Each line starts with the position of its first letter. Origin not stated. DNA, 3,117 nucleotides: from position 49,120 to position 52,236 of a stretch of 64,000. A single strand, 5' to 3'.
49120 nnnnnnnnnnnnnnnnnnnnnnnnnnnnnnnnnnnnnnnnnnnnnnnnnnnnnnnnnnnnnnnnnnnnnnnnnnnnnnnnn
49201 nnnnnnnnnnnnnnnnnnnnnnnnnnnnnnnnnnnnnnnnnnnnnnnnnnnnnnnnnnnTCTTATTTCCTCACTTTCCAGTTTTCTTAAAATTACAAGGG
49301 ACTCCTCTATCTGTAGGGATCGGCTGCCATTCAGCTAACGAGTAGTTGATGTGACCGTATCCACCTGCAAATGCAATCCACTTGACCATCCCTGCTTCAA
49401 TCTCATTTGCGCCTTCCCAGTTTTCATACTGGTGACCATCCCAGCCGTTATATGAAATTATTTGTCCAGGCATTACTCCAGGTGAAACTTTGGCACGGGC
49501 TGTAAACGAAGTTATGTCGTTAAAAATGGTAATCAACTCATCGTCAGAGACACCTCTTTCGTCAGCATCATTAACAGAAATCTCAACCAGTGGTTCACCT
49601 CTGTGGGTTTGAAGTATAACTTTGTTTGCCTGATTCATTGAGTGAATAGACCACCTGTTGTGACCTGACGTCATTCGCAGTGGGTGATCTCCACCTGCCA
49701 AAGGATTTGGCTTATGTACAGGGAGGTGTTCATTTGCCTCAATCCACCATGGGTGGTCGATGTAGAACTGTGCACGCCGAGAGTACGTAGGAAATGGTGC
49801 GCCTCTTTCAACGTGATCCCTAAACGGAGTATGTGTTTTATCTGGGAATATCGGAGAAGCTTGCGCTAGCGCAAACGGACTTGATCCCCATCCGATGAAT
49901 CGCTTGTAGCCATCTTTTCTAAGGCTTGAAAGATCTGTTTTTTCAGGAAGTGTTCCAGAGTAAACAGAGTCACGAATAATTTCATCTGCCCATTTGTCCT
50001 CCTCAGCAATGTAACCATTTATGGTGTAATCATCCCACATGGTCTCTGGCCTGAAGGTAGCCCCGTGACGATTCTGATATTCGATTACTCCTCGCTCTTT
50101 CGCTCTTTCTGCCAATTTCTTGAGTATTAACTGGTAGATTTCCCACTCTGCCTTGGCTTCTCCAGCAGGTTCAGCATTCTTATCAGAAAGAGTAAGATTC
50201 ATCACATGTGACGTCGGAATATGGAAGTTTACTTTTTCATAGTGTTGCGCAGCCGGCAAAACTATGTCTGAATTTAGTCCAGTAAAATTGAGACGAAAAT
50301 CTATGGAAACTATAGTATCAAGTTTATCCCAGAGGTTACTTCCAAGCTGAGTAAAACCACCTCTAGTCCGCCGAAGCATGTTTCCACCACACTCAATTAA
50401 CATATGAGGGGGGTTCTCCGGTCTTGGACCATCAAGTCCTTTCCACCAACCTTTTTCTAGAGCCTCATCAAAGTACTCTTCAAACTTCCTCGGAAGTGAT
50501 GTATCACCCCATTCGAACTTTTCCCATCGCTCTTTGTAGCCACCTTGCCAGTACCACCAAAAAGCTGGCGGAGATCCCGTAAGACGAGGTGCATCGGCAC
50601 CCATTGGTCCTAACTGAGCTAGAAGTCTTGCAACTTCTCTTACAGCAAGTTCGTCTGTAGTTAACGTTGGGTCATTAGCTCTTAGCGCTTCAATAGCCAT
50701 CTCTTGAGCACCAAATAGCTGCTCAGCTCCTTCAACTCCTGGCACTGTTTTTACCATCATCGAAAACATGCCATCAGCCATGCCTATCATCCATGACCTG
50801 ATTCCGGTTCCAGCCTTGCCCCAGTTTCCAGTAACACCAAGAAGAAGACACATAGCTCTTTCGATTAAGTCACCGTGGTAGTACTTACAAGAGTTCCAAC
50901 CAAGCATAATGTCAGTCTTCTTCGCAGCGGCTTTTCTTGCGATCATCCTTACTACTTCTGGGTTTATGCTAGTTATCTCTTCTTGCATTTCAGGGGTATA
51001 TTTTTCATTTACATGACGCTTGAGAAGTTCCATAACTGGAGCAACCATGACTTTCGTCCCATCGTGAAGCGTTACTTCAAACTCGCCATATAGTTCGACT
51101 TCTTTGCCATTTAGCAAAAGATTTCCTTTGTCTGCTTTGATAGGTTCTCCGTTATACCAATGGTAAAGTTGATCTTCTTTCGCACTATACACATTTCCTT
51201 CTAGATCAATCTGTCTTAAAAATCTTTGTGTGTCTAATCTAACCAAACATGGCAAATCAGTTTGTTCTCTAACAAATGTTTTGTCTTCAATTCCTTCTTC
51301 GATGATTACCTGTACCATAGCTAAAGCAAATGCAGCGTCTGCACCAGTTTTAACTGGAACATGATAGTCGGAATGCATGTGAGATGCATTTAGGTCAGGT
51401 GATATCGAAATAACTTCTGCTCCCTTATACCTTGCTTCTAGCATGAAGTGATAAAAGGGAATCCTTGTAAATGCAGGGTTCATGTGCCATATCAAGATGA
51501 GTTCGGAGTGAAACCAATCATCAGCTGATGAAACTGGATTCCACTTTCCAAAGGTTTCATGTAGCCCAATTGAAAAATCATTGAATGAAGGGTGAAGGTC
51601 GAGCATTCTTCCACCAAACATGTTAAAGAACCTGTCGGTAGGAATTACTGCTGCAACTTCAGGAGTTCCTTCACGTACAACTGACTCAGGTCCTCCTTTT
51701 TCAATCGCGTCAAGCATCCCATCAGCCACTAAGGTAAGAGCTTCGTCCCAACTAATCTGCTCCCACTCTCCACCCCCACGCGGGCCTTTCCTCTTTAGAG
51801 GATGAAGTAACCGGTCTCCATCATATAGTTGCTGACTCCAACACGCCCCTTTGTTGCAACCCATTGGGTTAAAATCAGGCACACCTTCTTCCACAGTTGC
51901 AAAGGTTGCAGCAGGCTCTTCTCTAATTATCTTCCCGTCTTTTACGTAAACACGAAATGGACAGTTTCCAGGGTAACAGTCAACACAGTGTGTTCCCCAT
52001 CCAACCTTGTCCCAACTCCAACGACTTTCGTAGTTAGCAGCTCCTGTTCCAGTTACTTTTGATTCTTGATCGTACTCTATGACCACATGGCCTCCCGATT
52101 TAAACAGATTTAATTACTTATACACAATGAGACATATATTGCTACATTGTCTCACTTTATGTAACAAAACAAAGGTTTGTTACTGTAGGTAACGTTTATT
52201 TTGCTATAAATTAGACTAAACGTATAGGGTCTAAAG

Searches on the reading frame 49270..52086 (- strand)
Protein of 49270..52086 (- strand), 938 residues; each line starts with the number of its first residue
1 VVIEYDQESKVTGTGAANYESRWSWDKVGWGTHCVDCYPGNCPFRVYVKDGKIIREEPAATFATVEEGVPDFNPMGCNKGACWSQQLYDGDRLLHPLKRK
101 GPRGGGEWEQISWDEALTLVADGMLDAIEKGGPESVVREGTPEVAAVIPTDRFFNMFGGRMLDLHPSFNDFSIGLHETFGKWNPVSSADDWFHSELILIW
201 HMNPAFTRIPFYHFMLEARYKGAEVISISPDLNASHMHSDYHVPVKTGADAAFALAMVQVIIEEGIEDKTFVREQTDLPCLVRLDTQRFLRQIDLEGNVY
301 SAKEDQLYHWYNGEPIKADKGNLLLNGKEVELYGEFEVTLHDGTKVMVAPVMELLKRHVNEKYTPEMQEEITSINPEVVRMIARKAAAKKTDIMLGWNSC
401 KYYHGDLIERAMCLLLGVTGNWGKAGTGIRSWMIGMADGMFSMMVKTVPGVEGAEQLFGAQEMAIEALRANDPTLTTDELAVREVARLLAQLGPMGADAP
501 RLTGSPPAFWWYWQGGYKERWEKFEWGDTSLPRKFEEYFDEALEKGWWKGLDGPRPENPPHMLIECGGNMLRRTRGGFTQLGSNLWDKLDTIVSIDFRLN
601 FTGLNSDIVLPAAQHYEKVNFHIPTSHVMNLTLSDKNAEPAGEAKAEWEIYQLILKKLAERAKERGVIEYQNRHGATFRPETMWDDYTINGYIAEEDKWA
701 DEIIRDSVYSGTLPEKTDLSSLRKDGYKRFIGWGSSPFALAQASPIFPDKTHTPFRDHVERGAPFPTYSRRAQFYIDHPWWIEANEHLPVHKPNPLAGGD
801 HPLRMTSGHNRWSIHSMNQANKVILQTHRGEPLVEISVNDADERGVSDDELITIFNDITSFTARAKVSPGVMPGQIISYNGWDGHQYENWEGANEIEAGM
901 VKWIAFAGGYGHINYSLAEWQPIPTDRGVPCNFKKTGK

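Call 8: search_protein_families(library=pfam, proteins=[window:49270-52086:-])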
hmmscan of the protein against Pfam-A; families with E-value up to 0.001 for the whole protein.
window:49270-52086:- (938 aa): 2 families
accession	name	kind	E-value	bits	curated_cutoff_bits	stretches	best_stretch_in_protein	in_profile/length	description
PF00384.28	Molybdopterin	-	1e-35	123.8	24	1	92-656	1-352/353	Molybdopterin oxidoreductase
PF01568.27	Molydop_binding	-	2.8e-15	56.7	26.8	1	803-895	1-91/110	Molydopterin dinucleotide binding domain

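Call 24: search_protein_families(library=ncbifam, proteins=[window:49270-52086:-], max_evalue=0.00001)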
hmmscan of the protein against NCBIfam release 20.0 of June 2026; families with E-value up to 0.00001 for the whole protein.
window:49270-52086:- (938 aa): 23 families
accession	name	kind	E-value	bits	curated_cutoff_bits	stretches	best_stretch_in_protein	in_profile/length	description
TIGR03479.1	DMSO_red_II_alp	subfamily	8e-238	791.9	984.75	1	19-930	48-909/913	molybdopterin-dependent oxidoreductase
NF042978.1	EthbenzDh_ebdA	equivalog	2.4e-204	681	2000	1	18-935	67-976/977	ethylbenzene dehydrogenase subunit alpha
TIGR01580.1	narG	equivalog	2e-74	250.9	1084.15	4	100-299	149-364/1235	nitrate reductase subunit alpha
TIGR02166.1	dmsA_ynfE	subfamily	1.3e-54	185.5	777.7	1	24-273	40-296/794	DMSO/selenate family reductase complex A subunit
TIGR01591.1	Fdh-alpha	equivalog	1.3e-45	155.7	666.25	2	34-276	3-238/672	formate dehydrogenase subunit alpha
NF011566.1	PRK14990.1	exception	2.7e-38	131.5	1600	1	24-273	54-316/814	dimethylsulfoxide reductase subunit A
NF041885.1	selenate_YnfE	exception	3.4e-34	117.8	1675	1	17-273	37-303/805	selenate/tellurate reductase subunit YnfE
NF041884.1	selenate_YnfF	exception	5.2e-33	113.9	1650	1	22-272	39-295/798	selenate/tellurate reductase subunit YnfF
NF012032.0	PRK15488.1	equivalog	6.9e-33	113.6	694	1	64-274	70-279/759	thiosulfate reductase PhsA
TIGR00509.1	bisC_fam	subfamily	1e-28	100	1017.55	2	777-882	605-708/772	molybdopterin guanine dinucleotide-containing S/N-oxide reductase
NF041513.1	formate_DH_Act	exception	5.5e-23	80.7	1400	1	174-431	193-471/1067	formate dehydrogenase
TIGR01553.1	formate-DH-alph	equivalog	2.5e-22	78.5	814.2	1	77-431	91-442/1009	formate dehydrogenase-N subunit alpha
NF011682.0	PRK15102.1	equivalog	3.5e-22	78.3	909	1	360-430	328-398/829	trimethylamine-N-oxide reductase TorA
NF047855.1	AssmNtatRedNasC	equivalog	2.1e-21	75.9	1100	1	203-277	190-264/708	assimilatory nitrate reductase catalytic subunit NasC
TIGR02164.1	torA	equivalog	7.8e-21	73.9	1465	1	360-430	324-394/824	trimethylamine-N-oxide reductase TorA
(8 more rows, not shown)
